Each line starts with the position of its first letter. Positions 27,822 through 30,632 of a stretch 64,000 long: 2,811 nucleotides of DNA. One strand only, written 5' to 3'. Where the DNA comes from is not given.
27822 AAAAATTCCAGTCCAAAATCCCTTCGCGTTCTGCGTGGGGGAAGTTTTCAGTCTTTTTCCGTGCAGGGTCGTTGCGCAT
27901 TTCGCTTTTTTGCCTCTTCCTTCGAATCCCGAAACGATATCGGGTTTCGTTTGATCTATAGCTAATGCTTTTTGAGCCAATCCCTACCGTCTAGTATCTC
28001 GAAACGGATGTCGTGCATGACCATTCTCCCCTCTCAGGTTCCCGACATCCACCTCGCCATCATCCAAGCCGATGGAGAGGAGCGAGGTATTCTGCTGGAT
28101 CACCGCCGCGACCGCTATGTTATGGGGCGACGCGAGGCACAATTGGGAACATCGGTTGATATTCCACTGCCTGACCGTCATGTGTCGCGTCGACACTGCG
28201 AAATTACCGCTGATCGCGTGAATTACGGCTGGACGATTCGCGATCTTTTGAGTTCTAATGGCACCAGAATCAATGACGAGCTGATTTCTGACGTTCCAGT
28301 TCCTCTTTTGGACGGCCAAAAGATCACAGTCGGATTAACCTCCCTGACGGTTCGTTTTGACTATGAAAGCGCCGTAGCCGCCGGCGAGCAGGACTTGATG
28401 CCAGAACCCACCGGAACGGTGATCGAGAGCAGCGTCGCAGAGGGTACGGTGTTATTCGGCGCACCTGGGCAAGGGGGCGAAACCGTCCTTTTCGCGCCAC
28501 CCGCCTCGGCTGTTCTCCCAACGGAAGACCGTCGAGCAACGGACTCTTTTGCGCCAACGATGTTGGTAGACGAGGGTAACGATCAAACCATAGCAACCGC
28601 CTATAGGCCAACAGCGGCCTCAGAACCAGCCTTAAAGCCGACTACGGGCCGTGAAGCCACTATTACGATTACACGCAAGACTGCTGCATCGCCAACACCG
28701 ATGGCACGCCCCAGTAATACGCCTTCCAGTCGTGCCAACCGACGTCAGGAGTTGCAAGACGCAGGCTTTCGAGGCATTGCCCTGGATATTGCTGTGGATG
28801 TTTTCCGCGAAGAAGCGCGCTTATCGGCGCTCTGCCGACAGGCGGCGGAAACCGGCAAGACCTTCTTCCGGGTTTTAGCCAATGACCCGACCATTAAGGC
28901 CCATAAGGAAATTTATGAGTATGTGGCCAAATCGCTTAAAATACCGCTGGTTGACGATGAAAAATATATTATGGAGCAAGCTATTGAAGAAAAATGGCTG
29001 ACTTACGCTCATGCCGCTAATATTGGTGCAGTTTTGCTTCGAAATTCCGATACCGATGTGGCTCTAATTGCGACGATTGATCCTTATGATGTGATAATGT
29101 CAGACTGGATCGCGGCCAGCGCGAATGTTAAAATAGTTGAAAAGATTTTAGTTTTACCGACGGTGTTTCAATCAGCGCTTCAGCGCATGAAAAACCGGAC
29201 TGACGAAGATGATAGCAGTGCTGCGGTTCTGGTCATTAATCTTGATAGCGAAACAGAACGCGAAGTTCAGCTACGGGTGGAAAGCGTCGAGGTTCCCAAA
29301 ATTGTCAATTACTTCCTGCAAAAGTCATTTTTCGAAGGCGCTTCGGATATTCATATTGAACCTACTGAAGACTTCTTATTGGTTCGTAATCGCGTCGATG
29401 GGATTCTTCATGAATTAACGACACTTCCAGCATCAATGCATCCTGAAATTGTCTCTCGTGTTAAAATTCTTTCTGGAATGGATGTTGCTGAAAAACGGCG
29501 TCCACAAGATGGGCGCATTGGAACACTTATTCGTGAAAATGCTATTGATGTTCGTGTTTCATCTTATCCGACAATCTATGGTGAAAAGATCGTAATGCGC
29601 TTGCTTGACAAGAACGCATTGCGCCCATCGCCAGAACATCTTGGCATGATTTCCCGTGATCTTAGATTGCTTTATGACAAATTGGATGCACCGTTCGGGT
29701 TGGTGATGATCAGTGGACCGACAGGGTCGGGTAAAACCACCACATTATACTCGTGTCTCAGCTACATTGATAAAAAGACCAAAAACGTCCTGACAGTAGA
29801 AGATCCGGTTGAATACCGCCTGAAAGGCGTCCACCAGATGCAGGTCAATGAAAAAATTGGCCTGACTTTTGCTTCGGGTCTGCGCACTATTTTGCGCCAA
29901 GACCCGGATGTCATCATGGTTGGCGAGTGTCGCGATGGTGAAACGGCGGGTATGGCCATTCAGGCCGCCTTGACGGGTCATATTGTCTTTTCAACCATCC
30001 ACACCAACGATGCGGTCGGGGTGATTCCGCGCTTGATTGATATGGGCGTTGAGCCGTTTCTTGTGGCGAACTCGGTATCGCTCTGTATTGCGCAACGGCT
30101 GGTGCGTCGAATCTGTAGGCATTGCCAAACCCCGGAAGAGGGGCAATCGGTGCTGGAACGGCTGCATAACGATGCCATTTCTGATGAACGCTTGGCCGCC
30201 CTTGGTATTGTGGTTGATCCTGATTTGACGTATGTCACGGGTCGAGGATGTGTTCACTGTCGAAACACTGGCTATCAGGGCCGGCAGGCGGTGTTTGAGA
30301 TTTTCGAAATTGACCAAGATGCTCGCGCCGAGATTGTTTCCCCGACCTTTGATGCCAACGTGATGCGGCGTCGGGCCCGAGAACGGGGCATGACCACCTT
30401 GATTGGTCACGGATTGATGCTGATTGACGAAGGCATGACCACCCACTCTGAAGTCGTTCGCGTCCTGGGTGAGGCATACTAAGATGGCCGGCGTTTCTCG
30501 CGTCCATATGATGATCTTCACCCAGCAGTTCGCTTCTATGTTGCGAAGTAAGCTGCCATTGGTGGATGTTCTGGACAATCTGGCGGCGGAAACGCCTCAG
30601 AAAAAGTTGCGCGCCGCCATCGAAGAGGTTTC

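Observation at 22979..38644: Compact, co-directional T4P/T2SS-like machine with fused alignment-complex genes and no retraction ATPase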

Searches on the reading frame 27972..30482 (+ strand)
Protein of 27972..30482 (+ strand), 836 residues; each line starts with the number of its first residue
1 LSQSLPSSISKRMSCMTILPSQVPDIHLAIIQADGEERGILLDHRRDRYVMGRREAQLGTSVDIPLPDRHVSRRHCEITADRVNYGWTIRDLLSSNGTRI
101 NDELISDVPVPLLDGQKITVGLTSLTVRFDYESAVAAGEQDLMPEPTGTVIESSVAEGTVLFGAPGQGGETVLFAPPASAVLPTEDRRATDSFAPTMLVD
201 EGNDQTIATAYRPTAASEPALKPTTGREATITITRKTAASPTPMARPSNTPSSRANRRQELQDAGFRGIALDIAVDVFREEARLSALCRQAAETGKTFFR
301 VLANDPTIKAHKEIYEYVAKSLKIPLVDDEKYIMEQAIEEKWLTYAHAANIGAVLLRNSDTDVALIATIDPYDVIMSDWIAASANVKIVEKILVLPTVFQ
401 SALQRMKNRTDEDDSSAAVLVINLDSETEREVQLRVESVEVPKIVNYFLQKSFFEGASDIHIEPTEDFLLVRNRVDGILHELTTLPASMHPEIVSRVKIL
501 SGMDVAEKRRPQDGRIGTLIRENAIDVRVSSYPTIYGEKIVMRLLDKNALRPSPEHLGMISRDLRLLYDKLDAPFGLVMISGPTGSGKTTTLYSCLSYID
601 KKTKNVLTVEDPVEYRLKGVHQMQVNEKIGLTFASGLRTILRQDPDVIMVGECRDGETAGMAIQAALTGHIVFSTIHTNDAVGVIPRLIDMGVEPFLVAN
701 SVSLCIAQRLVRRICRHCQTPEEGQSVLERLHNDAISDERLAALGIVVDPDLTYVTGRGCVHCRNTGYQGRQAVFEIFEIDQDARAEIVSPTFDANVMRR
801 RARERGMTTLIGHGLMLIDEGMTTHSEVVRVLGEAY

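Call 4: search_protein_families(library=pfam, proteins=[window:27972-30482:+], max_evalue=0.01)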
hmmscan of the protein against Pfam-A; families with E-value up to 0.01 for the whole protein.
window:27972-30482:+ (836 aa): 8 families
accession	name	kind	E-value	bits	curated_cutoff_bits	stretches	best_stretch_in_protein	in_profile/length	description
PF00437.27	T2SSE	-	8.9e-120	400.1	24.9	1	440-830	7-370/370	Type II/IV secretion system protein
PF00498.31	FHA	-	1.5e-14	54.6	20.7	1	49-121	1-67/67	FHA domain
PF16697.10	Yop-YscD_cpl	-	1.5e-08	35.2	33.2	1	35-127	5-90/94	Inner membrane component of T3SS, cytoplasmic domain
PF25199.1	nSTAND_NTPase5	-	0.00062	20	34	1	576-620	42-87/145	Novel STAND NTPase 5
PF05157.20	MshEN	-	0.0013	19.2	23.1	1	323-410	2-87/90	MshEN domain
PF00448.28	SRP54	-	0.0019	18.3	22.7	1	578-627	4-53/196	SRP54-type protein, GTPase domain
PF13191.12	AAA_16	-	0.0021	19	32.6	1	563-606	11-54/167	AAA ATPase domain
PF13401.12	AAA_22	-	0.0024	18.6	27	0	576-619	6-49/130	AAA domain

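Call 6: search_protein_families(library=ncbifam, proteins=[window:27972-30482:+], max_evalue=0.01)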
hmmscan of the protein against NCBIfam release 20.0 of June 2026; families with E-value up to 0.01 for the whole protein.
window:27972-30482:+ (836 aa): 23 families
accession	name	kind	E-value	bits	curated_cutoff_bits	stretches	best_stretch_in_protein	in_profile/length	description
TIGR02533.1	type_II_gspE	equivalog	1.8e-148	495.2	630.25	1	344-831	5-485/486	type II secretion system ATPase GspE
TIGR02538.1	type_IV_pilB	equivalog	1.1e-144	483.1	675.65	1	281-831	14-561/564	type IV-A pilus assembly ATPase PilB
NF053534.1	T4PilAsmATPsTfpB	equivalog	1.8e-124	416.3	850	1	344-832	100-582/584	type IV pilus assembly ATPase TfpB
NF007755.0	PRK10436.1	equivalog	2.8e-122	408.7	617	1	429-834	73-461/465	type II secretion system protein GspE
NF041000.1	ATPase_ComGA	equivalog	3.9e-76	255.6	300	1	449-712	4-266/267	competence type IV pilus ATPase ComGA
TIGR01420.1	pilT_fam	subfamily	1.6e-44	152.5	319.1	1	448-693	5-244/343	PilT/PilU family type 4a pilus ATPase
TIGR02525.1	plasmid_TraJ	equivalog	1.2e-23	83.7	368.3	1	567-691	141-272/372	plasmid transfer ATPase TraJ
TIGR02524.1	dot_icm_DotB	equivalog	2.8e-20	72.8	463.3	1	573-711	132-285/358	Dot/Icm type IV secretion system ATPase DotB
NF058587.1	archaellum_moto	equivalog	1.6e-18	66.8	550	1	578-706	278-412/527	archaellum flagellar ATPase motor FlaI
TIGR03819.1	heli_sec_ATPase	hypoth_equivalog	2.8e-14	53.1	373.15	1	505-709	111-318/340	TadA family conjugal transfer-associated ATPase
TIGR02782.1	TrbB_P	equivalog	1.1e-12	47.9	304.55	1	578-691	139-255/303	P-type conjugative transfer ATPase TrbB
TIGR02788.1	VirB11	equivalog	1.1e-10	41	249.95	1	578-692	147-266/308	P-type DNA transfer ATPase VirB11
TIGR03354.1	VI_FHA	hypoth_equivalog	4.7e-10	39.9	120.25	1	49-270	19-242/420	type VI secretion system-associated FHA domain protein TagH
NF010469.0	PRK13894.1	subfamily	1.6e-09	37.6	508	1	578-688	152-264/320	conjugal transfer ATPase TrbB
NF010407.0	PRK13833.1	subfamily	1.7e-09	37.5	499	1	578-693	147-264/323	conjugal transfer protein TrbB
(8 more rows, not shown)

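Call 29: search_solved_structures(query=window:28014-30482:+, max_evalue=1e-10)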
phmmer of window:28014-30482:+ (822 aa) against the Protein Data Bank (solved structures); distinct sequences matched with E-value up to 1e-10: 24.
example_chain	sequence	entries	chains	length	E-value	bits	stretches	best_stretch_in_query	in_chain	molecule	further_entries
6olj_C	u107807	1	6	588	2.3e-106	360.1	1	263-817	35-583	Type IV pilus biogenesis ATPase PilB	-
5tsg_B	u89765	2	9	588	2.3e-106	360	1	263-817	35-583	Type IV pilus biogenesis ATPase PilB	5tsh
5zfr_A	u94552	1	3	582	4.4e-104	352.5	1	296-817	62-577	Type IV pilus biogenesis ATPase PilB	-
4pht_A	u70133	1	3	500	2.5e-100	340.1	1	422-820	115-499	General secretory pathway protein E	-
3jc8_Ba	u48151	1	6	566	8.9e-99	334.9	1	402-815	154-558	Type IV-A pilus assembly ATPase PilB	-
4ksr_A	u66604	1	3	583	6.2e-98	332.2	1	424-820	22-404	Type II secretion system protein E, Hemolysin-coregulated protein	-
4kss_A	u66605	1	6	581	6.7e-98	332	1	424-820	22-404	Type II secretion system protein E, hemolysin-coregulated protein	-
1p9r_A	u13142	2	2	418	9.4e-98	331.6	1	424-816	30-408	General secretion pathway protein E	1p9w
6f8l_G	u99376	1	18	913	6.7e-96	325.4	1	412-816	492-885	Type IV pilus assembly protein PilF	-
5oiu_A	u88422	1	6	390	7.5e-96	325.3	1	426-815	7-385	Type IV pilus assembly protein PilF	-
6ejf_A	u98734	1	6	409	1.2e-95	324.6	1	429-816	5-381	Type IV pilus assembly protein PilF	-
5it5_F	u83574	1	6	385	1.3e-95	324.4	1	429-815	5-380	ATP binding motif-containing protein PilF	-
8dze_A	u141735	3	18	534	7e-33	117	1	558-769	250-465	BfpD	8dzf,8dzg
2ewv_A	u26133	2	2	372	4.2e-32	114.5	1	429-677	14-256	twitching motility protein PilT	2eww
2gsz_A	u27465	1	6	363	8.8e-32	113.4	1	437-677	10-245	twitching motility protein PilT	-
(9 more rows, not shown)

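Call 42: find_homologous_proteins(query=window:28017-30482:+, max_evalue=1e-50)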
Query window:28017-30482:+ (821 aa): 4997 proteins with E <= 1e-50 among 8000 candidates; the best 120 are listed.
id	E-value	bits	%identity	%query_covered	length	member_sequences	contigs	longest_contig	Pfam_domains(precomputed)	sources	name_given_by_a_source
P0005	0.0e+0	1828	100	100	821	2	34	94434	PF00437.27,PF00498.32,PF16697.11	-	-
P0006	0.0e+0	1476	80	100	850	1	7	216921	PF05157.21,PF00437.27,PF00498.32,PF16697.11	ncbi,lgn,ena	-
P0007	0.0e+0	1378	75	100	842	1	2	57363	PF00437.27,PF00498.32,PF16697.11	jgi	jgi:type II secretory ATPase GspE/PulE/Tfp pilus assembly ATPase PilB-like protein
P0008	0.0e+0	1254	70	100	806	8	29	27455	PF00437.27,PF00498.32,PF16697.11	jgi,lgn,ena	jgi:type II secretory ATPase GspE/PulE/Tfp pilus assembly ATPase PilB-like protein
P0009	0.0e+0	1244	68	100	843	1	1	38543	PF00437.27,PF00498.32,PF16697.11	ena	-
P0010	1.6e-289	981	58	99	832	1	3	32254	PF05157.21,PF00437.27,PF00498.32,PF16697.11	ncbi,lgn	ncbi:MAG: ATPase, T2SS/T4P/T4SS family [Rhodospirillaceae bacterium]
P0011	4.7e-285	966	69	71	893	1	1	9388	PF05157.21,PF00437.27,PF00498.32,PF16697.11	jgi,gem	-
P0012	6.4e-284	962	56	99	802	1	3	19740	PF05157.21,PF00437.27,PF00498.32,PF16697.11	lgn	-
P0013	2.5e-281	954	53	99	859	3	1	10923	PF00437.27,PF00498.32,PF16697.11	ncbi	ncbi:MAG: ATPase, T2SS/T4P/T4SS family [Rhodospirillaceae bacterium]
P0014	9.6e-280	948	55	100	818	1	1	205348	PF05157.21,PF00437.27,PF00498.32,PF16697.11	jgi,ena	-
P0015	3.9e-279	946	55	99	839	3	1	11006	PF05157.21,PF00437.27,PF00498.32,PF16697.11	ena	-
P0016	6.5e-277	939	55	99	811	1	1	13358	PF05157.21,PF00437.27,PF00498.32,PF16697.11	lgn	-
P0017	2.8e-276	937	55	99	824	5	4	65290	PF05157.21,PF00437.27,PF00498.32,PF16697.11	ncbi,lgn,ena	-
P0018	2.0e-265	901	51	100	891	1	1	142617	PF05157.21,PF00437.27,PF00498.32,PF16697.11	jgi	jgi:type II secretory ATPase GspE/PulE/Tfp pilus assembly ATPase PilB-like protein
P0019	3.2e-262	890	54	99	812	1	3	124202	PF05157.21,PF00437.27,PF00498.32,PF16697.11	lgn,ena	-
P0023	3.2e-242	824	51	100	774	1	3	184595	PF00437.27,PF00498.32,PF16697.11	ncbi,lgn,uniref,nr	ncbi:ATPase, T2SS/T4P/T4SS family [Azospirillum rugosum]|uniref:Type IV pilus assembly protein PilB 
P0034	1.5e-223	763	56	81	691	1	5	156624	PF00437.27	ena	-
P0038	3.3e-221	755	56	78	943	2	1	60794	PF07714.24,PF05157.21,PF00069.32,PF00437.27,PF01636.30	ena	-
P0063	1.4e-203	697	57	67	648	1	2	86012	PF05157.21,PF00437.27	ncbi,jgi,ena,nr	ncbi:MAG: type II/IV secretion system protein [Gammaproteobacteria bacterium]|jgi:type IV pilus asse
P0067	8.3e-201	687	44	95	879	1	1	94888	PF00437.27,PF00498.32,PF16697.11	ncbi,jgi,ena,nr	ncbi:MAG: FHA protein [Magnetococcales bacterium]|nr:FHA protein [Magnetococcales bacterium]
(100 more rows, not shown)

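Call 43: find_encoding_contigs(protein=P0023, flank=10000, max_places=1)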
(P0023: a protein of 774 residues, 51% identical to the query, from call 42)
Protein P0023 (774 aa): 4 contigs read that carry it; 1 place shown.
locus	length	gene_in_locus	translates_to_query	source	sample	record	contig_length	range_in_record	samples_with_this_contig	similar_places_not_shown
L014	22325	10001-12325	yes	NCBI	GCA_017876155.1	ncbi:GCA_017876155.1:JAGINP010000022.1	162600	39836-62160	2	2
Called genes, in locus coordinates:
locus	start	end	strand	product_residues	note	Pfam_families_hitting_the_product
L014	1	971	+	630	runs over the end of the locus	PF08448:PAS_4 (weak), PF13426:PAS_9, PF00512:HisKA, PF02518:HATPase_c, PF00072:Response_reg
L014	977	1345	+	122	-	PF00072:Response_reg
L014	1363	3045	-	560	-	PF12729:4HB_MCP_1, PF00672:HAMP, PF00015:MCPsignal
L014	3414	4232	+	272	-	PF06750:A24_N_bact, PF01478:Peptidase_A24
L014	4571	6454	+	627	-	PF07660:STN (weak), PF03958:Secretin_N, PF00263:Secretin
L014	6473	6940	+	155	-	-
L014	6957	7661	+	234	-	PF21347:DUF3108_like (faint)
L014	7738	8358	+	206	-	PF07963:N_methyl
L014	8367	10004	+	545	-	PF00069:Pkinase, PF07714:PK_Tyr_Ser-Thr, PF01636:APH (weak), PF03781:FGE-sulfatase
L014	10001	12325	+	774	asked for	PF16697:Yop-YscD_cpl, PF00498:FHA, PF00437:T2SSE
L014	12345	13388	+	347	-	PF00482:T2SSF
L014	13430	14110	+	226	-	PF07963:N_methyl (weak)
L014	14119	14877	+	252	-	-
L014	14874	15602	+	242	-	PF07963:N_methyl (weak)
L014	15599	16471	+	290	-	-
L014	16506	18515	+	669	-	-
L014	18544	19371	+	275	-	-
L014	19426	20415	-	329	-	PF08238:Sel1 (weak), PF01464:SLT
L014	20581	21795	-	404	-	PF00756:Esterase, PF10503:Esterase_PHB, PF00326:Peptidase_S9 (faint)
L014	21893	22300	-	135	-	PF17723:RHH_8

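Call 44: find_encoding_contigs(protein=P0038, flank=10000, max_places=1)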
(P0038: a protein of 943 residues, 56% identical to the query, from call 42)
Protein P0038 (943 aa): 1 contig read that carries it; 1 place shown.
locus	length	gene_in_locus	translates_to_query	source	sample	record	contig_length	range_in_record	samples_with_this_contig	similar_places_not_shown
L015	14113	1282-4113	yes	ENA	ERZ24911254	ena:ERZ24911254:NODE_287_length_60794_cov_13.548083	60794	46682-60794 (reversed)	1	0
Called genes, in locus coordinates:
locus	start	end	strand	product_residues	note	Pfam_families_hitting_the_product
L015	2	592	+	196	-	?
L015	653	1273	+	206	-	PF07963:N_methyl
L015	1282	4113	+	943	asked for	PF00069:Pkinase, PF07714:PK_Tyr_Ser-Thr, PF01636:APH (weak), PF05157:MshEN (weak), PF00437:T2SSE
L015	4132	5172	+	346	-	PF00482:T2SSF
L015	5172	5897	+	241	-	PF07963:N_methyl (weak)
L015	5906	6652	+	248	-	PF07963:N_methyl (weak)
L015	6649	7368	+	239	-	PF07963:N_methyl (weak)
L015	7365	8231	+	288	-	-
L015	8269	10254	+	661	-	-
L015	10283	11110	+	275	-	-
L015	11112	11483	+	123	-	PF13432:TPR_16 (weak), PF08238:Sel1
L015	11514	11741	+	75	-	-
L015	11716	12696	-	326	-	PF08238:Sel1, PF01464:SLT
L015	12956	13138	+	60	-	-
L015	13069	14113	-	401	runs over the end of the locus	PF00756:Esterase, PF10503:Esterase_PHB, PF00326:Peptidase_S9 (faint)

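Call 45: find_encoding_contigs(protein=P0067, flank=10000, max_places=1)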
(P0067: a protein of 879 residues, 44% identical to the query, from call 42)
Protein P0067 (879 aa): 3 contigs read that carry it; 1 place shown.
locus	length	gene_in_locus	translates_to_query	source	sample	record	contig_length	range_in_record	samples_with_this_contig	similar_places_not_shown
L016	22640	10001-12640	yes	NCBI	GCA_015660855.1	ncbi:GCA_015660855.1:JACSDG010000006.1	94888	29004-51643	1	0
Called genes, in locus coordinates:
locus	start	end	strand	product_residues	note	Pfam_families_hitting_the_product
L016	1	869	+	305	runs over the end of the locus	PF00072:Response_reg, PF00990:GGDEF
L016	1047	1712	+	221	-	-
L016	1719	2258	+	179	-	PF03975:CheD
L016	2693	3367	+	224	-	PF12844:HTH_19, PF13560:HTH_31 (weak), PF01381:HTH_3, PF00717:Peptidase_S24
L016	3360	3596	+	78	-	-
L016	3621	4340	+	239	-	PF06508:QueC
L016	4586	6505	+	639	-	PF03958:Secretin_N, PF00263:Secretin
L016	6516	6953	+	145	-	-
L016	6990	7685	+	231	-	PF21347:DUF3108_like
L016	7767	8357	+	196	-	PF07963:N_methyl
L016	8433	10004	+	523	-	PF00069:Pkinase, PF07714:PK_Tyr_Ser-Thr, PF01636:APH (weak), PF03781:FGE-sulfatase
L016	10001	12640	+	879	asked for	PF00498:FHA, PF16697:Yop-YscD_cpl (faint), PF00437:T2SSE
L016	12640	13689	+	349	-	PF00482:T2SSF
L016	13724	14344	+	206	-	-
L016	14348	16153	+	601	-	PF13191:AAA_16, PF13245:AAA_19 (weak), PF13401:AAA_22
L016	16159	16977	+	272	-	PF00565:SNase (weak)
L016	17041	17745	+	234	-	PF07963:N_methyl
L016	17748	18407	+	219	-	PF07963:N_methyl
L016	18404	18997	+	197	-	-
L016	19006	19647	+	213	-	-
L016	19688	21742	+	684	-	-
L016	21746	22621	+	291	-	-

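Call 70: search_protein_families(library=pfam, proteins=[P0038, L016:14348-16153:+, L016:16159-16977:+, L016:13724-14344:+], max_evalue=0.001)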
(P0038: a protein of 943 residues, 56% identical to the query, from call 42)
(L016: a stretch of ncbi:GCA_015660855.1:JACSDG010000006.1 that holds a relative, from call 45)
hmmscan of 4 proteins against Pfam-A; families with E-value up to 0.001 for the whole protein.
P0038 (943 aa): 5 families
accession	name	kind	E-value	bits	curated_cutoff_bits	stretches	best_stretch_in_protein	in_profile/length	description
PF00437.27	T2SSE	-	1.6e-122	409.2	24.9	1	547-937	7-370/370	Type II/IV secretion system protein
PF00069.31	Pkinase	-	2.4e-32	112.8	31.7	1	28-283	4-254/263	Protein kinase domain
PF07714.23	PK_Tyr_Ser-Thr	-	1.4e-18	67.6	23.1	1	29-281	5-249/258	Protein tyrosine and serine/threonine kinase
PF01636.29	APH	-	8.3e-07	29.4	23.2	1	114-181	131-200/239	Phosphotransferase enzyme family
PF05157.20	MshEN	-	1.5e-06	28.5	23.1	1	432-517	2-87/90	MshEN domain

L016:14348-16153:+ (601 aa): 6 families
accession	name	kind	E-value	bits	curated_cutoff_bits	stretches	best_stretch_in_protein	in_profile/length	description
PF13401.12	AAA_22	-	5.4e-25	88.6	27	1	43-168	5-127/130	AAA domain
PF13191.12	AAA_16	-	1.4e-10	42.4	32.6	1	28-156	8-164/167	AAA ATPase domain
PF13245.12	AAA_19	-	2.4e-06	28.2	25.1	1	43-164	11-125/134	AAA domain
PF01471.23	PG_binding_1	-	0.0001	22.8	23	1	521-573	1-51/57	Putative peptidoglycan binding domain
PF20720.3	nSTAND3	-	0.00042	20.5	27.2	1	38-69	12-43/155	Novel STAND NTPase 3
PF20703.3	nSTAND1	-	0.00061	20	27.1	1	29-210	19-205/379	Novel STAND NTPase 1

L016:16159-16977:+ (272 aa): 1 family
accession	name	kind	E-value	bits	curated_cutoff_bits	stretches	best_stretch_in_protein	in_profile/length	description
PF00565.23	SNase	-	4.4e-06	27.6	21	1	189-264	22-107/107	Staphylococcal nuclease homologue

L016:13724-14344:+ (206 aa): 0 families

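Call 75: find_encoding_contigs(protein=P0034, flank=10000, max_places=1)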
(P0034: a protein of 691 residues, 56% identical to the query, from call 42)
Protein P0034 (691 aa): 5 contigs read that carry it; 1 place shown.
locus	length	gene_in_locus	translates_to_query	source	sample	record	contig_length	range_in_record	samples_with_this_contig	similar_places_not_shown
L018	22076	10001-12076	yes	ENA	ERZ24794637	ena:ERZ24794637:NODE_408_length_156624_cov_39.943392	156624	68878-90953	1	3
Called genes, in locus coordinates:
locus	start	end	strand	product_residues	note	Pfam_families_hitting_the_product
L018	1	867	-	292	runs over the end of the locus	PF06750:A24_N_bact, PF01478:Peptidase_A24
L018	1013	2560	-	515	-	-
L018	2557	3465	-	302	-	PF00211:Guanylate_cyc, PF00498:FHA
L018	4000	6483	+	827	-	PF07660:STN (faint), PF03958:Secretin_N, PF00263:Secretin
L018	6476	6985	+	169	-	-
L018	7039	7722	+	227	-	-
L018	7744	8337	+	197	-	PF07963:N_methyl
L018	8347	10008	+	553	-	PF00069:Pkinase, PF07714:PK_Tyr_Ser-Thr, PF03781:FGE-sulfatase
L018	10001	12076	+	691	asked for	PF00437:T2SSE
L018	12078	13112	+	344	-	PF00482:T2SSF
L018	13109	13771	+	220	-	PF07963:N_methyl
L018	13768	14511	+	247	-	PF07963:N_methyl (weak)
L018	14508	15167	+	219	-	-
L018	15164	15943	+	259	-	-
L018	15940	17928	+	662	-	-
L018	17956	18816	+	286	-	PF23862:CdsD_C (faint)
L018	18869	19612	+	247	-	-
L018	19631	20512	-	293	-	PF00561:Abhydrolase_1, PF12146:Hydrolase_4, PF12697:Abhydrolase_6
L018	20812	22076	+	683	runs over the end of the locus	PF00596:Aldolase_II, PF00106:adh_short, PF08659:KR (weak), PF13561:adh_short_C2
